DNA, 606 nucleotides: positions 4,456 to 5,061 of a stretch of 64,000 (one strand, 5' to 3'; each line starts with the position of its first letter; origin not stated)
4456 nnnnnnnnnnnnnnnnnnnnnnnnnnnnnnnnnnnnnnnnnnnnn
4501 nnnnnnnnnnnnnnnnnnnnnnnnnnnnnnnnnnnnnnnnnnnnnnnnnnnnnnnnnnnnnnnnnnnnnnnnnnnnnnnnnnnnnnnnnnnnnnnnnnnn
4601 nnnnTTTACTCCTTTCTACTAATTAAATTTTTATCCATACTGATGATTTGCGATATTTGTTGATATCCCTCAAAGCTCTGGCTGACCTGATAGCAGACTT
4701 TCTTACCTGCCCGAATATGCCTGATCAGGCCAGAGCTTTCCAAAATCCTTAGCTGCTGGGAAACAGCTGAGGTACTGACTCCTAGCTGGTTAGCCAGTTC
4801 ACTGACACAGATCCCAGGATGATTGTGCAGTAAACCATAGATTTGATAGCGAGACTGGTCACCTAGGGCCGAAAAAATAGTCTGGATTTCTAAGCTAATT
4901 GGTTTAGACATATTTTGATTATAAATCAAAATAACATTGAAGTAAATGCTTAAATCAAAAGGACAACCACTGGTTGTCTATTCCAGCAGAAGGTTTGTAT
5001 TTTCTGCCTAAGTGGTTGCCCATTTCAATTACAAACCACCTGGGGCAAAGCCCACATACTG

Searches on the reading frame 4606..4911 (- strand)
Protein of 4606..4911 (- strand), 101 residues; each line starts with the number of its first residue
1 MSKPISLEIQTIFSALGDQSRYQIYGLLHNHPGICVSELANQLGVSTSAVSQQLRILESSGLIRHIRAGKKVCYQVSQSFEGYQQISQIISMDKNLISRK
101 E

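Call 43: search_protein_families(library=pfam, proteins=[window:4606-4911:-], max_evalue=0.001)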
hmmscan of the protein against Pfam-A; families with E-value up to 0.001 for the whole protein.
window:4606-4911:- (101 aa): 13 families
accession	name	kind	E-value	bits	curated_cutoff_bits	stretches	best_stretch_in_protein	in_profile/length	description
PF13412.12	HTH_24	-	7.5e-11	41.9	21.9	1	18-64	2-48/48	Winged helix-turn-helix DNA-binding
PF01022.26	HTH_5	-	3e-10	40.3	22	1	18-64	1-46/47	Bacterial regulatory protein, arsR family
PF12840.13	HTH_20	-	2.7e-09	37.3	27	1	16-65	1-50/51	Helix-turn-helix domain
PF01047.28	MarR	-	8.3e-09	35.6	24.6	1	27-64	11-48/59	MarR family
PF08279.18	HTH_11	-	3.3e-07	30.5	25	1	22-62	3-44/55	HTH domain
PF12802.13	MarR_2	-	1.2e-06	29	27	1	26-67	12-54/61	MarR family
PF01325.25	Fe_dep_repress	-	2.9e-05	24.6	26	1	23-65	12-54/60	Iron dependent repressor, N-terminal DNA binding domain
PF19187.6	HTH_PafC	-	3.6e-05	24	32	1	27-65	12-50/115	PafC helix-turn-helix domain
PF13545.12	HTH_Crp_2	-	7.8e-05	23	27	1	37-67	26-55/70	Crp-like helix-turn-helix domain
PF25212.1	HVO_A0114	-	8.8e-05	22.7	27.6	1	20-72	23-75/84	HVO_A0114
PF08220.18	HTH_DeoR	-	0.0002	21.5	21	1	23-73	4-54/57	DeoR-like helix-turn-helix domain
PF01978.25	TrmB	-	0.00044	20.5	25.6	1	24-75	13-63/68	Sugar-specific transcriptional regulator TrmB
PF24034.1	DUF7343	-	0.00066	19.9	27.6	0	37-71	22-56/62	Domain of unknown function (DUF7343)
